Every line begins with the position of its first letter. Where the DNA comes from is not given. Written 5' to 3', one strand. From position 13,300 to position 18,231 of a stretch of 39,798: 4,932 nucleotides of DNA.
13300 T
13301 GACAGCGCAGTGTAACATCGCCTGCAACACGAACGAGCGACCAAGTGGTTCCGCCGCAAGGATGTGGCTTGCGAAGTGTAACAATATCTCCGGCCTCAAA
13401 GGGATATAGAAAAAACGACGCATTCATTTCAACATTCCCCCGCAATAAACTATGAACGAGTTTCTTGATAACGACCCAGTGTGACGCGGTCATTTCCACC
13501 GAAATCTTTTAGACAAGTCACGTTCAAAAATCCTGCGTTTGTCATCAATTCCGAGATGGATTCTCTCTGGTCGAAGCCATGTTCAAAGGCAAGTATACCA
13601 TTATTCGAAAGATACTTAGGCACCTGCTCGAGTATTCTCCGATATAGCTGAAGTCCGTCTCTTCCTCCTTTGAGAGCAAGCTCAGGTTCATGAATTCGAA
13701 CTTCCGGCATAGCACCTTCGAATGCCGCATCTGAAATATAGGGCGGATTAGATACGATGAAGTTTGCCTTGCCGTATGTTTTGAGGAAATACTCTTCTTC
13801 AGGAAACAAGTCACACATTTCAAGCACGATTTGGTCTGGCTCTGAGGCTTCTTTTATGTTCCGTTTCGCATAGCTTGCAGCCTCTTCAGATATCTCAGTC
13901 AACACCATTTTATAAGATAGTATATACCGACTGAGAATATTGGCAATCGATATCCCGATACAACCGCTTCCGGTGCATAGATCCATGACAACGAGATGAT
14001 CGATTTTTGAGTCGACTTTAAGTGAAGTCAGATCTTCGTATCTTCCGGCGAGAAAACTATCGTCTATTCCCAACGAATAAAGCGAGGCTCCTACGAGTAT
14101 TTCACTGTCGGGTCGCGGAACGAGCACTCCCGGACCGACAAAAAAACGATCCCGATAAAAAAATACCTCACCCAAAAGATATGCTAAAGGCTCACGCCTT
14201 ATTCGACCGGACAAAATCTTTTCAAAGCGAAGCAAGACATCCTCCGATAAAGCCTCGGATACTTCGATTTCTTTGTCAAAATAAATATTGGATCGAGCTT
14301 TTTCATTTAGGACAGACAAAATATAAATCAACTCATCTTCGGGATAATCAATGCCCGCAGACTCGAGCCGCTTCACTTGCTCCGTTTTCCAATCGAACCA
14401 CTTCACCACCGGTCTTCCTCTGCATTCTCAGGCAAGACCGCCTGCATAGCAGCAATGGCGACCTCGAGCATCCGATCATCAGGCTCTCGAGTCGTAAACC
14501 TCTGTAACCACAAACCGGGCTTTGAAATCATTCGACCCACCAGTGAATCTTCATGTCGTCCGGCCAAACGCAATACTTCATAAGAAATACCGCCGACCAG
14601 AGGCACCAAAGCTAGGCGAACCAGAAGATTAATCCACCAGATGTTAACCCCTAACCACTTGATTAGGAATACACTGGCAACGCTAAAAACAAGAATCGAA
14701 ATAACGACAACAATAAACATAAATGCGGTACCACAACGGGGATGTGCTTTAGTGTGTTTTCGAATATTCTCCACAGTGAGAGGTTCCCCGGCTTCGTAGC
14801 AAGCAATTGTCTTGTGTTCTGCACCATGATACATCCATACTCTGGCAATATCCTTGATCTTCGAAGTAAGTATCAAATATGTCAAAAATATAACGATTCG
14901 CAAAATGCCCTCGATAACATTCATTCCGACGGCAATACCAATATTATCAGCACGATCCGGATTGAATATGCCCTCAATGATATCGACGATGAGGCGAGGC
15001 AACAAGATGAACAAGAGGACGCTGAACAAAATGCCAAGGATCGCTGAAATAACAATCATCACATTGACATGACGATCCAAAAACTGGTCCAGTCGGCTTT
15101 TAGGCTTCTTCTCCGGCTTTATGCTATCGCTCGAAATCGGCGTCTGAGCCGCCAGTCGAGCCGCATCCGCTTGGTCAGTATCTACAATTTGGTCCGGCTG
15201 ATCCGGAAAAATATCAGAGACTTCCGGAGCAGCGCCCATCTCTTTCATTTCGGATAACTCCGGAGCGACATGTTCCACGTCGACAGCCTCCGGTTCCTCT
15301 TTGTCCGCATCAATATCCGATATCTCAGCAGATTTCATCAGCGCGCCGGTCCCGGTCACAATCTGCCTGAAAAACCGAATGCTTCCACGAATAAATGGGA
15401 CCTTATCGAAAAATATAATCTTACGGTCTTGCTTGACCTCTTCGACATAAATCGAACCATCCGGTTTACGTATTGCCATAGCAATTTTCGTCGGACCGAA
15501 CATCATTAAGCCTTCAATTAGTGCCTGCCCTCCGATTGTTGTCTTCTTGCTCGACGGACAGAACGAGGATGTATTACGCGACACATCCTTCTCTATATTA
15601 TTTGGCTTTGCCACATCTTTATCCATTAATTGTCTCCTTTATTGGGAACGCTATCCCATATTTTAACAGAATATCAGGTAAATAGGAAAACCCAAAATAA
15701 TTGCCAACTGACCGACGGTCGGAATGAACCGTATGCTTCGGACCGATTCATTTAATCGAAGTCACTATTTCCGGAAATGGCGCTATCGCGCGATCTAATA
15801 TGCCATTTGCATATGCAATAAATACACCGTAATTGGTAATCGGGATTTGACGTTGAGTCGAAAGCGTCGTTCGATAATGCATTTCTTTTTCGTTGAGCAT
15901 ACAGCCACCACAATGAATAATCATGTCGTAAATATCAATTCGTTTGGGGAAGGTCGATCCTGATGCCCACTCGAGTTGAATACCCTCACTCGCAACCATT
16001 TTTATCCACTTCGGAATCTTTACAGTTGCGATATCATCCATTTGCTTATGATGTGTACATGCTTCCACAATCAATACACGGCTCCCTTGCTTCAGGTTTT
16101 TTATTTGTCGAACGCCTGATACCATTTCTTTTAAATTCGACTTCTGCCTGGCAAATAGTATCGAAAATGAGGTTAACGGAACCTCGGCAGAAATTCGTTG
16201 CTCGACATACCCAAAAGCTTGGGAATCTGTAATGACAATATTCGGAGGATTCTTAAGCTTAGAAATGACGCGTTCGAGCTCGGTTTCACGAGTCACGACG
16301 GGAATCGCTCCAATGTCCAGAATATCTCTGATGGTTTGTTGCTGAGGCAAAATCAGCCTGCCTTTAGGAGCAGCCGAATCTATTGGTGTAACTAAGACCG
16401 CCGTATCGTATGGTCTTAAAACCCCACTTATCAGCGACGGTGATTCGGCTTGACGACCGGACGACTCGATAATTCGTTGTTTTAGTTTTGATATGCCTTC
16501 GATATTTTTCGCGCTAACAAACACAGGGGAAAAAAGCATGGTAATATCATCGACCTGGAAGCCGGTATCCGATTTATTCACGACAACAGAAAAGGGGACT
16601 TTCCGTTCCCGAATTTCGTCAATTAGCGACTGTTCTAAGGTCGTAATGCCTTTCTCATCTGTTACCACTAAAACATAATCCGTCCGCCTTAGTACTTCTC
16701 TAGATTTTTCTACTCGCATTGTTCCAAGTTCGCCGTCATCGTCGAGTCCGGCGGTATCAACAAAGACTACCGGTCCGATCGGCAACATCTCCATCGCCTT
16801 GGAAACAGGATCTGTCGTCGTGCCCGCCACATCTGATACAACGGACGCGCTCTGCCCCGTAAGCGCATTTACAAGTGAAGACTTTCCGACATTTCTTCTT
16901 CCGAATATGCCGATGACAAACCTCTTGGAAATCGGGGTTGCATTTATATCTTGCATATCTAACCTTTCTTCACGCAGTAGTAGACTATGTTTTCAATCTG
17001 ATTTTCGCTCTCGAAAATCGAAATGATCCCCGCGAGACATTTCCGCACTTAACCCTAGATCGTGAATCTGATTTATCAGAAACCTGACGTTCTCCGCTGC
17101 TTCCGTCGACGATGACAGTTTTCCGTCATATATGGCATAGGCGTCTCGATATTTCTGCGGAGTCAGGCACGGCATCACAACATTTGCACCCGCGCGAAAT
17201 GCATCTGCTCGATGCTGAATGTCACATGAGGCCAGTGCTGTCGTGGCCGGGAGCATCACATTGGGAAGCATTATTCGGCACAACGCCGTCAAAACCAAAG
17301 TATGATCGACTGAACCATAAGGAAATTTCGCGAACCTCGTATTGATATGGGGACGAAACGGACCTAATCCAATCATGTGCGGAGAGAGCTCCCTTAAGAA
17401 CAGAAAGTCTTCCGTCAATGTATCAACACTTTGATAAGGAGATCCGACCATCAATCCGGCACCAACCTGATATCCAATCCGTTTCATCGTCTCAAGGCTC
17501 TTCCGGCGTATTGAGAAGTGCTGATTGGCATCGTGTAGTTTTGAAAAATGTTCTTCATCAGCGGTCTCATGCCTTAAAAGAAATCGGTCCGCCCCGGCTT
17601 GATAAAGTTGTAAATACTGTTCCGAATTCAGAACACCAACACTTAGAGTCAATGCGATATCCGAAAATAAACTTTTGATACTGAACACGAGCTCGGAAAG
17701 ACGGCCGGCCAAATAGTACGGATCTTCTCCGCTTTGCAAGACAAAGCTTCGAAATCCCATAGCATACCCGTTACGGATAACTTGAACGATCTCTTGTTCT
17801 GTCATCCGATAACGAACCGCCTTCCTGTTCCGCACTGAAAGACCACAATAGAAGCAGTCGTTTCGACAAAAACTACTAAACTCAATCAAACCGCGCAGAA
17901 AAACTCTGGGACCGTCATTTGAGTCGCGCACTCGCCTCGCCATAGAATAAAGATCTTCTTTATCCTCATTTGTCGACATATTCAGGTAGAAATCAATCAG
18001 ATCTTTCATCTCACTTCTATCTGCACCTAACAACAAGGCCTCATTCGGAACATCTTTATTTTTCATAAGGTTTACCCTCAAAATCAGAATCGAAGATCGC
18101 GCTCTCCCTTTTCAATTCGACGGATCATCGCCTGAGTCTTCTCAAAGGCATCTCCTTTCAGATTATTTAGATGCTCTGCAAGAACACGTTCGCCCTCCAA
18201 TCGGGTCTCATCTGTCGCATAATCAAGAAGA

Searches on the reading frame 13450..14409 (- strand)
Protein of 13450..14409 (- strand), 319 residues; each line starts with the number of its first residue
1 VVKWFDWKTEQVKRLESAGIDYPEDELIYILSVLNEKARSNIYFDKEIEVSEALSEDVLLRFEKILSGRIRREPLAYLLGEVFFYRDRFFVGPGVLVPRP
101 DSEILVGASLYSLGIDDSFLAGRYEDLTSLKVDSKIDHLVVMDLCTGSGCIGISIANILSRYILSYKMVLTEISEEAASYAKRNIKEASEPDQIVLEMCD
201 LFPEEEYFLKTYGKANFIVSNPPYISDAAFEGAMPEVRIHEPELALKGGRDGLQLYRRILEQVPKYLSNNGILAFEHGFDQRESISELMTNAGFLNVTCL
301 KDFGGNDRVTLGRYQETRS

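Call 14: search_protein_families(library=pfam, proteins=[window:13450-14409:-], max_evalue=0.0001)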
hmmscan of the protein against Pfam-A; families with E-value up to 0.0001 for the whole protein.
window:13450-14409:- (319 aa): 3 families
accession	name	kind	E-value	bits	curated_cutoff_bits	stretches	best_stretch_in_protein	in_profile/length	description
PF17827.6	PrmC_N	-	1.6e-08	35.4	23.4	1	11-80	6-71/71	PrmC N-terminal domain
PF05175.20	MTS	-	6.7e-06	26.3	23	1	140-232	34-116/170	Methyltransferase small domain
PF03602.21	Cons_hypoth95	-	6.7e-06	26.3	24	1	134-235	38-134/182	Conserved hypothetical protein 95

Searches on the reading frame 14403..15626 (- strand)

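Call 14: search_protein_families(library=pfam, proteins=[window:14403-15626:-], max_evalue=0.0001)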
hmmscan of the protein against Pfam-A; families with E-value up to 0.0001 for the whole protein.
window:14403-15626:- (407 aa): 1 family
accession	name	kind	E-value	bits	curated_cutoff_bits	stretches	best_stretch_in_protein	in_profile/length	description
PF07136.16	DUF1385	-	1.3e-82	276.9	22.1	1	76-399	1-226/227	Protein of unknown function (DUF1385)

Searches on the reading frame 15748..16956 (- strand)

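Call 14: search_protein_families(library=pfam, proteins=[window:15748-16956:-], max_evalue=0.0001)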
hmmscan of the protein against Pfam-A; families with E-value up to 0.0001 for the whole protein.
window:15748-16956:- (402 aa): 5 families
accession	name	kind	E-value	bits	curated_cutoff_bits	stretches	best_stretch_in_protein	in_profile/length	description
PF18133.7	HydF_tetramer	-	2.1e-45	153.8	22.6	1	277-393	2-118/118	Hydrogen maturase F tetramerization domain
PF18128.7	HydF_dimer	-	2.5e-36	124.2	23.4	1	175-272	1-98/99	Hydrogen maturase F dimerization domain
PF01926.29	MMR_HSR1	-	3e-23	82.5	21.9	1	15-128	2-113/113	50S ribosome-binding GTPase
PF02421.24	FeoB_N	-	5.3e-06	26.5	27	1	15-136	3-126/156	Ferrous iron transport protein B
PF00350.29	Dynamin_N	-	2e-05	25.1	27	0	15-46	1-32/168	Dynamin family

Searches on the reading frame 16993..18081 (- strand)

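Call 14: search_protein_families(library=pfam, proteins=[window:16993-18081:-], max_evalue=0.0001)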
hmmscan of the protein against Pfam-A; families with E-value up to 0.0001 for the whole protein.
window:16993-18081:- (362 aa): 1 family
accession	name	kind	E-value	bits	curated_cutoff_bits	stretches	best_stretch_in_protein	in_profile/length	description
PF04055.27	Radical_SAM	-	1.8e-14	54.7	29.5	1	66-226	1-163/166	Radical SAM superfamily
